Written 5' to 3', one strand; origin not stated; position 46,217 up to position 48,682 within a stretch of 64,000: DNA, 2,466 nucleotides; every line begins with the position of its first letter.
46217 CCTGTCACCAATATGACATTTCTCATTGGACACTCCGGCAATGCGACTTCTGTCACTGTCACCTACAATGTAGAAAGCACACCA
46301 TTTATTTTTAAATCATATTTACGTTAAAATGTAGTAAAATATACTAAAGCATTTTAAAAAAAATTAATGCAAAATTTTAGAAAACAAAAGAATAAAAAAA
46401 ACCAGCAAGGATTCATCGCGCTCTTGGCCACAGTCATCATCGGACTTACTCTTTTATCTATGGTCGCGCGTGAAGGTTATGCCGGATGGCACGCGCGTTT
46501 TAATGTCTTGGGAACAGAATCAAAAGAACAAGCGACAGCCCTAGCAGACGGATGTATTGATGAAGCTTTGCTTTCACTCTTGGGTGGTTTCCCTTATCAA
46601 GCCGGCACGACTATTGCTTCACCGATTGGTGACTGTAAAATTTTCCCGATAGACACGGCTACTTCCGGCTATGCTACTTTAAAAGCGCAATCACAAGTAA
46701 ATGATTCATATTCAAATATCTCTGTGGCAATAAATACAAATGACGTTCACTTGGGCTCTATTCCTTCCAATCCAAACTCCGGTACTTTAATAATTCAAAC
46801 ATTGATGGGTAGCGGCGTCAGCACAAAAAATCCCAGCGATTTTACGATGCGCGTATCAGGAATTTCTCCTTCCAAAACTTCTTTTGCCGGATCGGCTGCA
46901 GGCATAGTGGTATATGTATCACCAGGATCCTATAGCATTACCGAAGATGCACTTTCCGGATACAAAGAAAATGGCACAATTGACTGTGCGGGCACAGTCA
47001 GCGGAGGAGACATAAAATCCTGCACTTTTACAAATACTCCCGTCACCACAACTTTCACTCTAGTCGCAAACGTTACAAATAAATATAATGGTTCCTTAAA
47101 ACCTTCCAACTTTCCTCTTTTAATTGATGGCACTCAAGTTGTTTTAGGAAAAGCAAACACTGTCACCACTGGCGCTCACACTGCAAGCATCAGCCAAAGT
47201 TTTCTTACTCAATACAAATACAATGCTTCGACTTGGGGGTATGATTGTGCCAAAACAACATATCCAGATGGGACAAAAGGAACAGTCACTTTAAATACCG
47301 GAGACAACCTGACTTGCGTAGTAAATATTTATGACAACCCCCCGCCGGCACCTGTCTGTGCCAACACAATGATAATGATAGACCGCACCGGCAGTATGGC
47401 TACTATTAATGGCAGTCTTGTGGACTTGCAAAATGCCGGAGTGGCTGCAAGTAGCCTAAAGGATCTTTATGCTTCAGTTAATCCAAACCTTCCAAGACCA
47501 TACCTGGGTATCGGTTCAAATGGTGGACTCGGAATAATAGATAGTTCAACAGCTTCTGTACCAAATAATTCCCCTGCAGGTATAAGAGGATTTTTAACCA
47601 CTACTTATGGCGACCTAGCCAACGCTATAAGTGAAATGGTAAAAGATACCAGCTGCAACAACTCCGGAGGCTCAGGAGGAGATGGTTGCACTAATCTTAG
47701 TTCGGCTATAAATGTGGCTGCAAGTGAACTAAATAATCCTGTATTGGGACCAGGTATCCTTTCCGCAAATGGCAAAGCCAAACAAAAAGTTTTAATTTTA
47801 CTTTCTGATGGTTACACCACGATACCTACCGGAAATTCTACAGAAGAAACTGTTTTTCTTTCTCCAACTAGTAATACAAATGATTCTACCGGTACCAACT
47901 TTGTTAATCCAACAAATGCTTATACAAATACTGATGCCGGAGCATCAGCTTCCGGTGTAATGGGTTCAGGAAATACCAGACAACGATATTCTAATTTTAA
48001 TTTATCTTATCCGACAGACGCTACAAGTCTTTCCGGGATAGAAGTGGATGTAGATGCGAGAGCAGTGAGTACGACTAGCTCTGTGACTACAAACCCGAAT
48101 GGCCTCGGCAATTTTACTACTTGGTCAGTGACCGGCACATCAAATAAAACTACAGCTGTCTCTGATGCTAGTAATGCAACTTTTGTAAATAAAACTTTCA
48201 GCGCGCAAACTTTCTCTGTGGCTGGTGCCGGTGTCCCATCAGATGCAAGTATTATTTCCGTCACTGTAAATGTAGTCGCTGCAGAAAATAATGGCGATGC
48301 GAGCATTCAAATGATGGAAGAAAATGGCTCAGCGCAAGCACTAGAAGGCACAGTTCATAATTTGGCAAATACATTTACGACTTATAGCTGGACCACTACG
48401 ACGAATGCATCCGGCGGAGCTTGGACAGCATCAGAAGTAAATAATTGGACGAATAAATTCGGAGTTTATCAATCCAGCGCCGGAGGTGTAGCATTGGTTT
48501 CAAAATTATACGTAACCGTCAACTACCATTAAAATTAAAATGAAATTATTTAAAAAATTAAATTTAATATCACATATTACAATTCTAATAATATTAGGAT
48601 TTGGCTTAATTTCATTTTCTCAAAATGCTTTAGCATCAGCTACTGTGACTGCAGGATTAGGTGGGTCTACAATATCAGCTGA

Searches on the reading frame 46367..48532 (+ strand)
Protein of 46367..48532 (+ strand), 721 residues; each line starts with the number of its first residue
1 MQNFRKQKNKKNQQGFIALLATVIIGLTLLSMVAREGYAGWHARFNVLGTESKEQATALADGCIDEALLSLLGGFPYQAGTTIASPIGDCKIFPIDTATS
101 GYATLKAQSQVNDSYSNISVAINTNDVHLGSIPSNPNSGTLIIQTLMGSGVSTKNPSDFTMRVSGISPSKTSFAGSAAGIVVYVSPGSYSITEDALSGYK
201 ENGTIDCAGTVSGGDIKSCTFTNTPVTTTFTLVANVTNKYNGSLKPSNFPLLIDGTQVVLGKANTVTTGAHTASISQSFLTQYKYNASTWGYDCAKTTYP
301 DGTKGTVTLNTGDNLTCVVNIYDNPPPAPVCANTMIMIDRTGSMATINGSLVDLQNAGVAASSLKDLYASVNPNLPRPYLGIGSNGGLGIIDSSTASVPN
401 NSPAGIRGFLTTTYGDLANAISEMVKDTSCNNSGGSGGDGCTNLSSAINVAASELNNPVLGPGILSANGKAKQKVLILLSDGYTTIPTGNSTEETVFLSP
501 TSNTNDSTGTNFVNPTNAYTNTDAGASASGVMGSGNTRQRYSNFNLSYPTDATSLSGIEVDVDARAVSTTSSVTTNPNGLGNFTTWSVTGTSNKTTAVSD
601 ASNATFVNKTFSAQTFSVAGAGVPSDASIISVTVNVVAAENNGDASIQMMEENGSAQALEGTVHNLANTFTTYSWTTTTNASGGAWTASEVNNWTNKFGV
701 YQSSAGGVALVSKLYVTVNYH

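Call 73: search_protein_families(library=pfam, proteins=[window:46367-48532:+], max_evalue=0.00001)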
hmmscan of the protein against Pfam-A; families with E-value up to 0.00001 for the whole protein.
window:46367-48532:+ (721 aa): 1 family
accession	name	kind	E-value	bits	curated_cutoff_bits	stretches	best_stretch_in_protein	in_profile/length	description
PF19403.5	SpaA_2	-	4.4e-07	30.8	25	0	228-318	4-95/96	Prealbumin-like fold domain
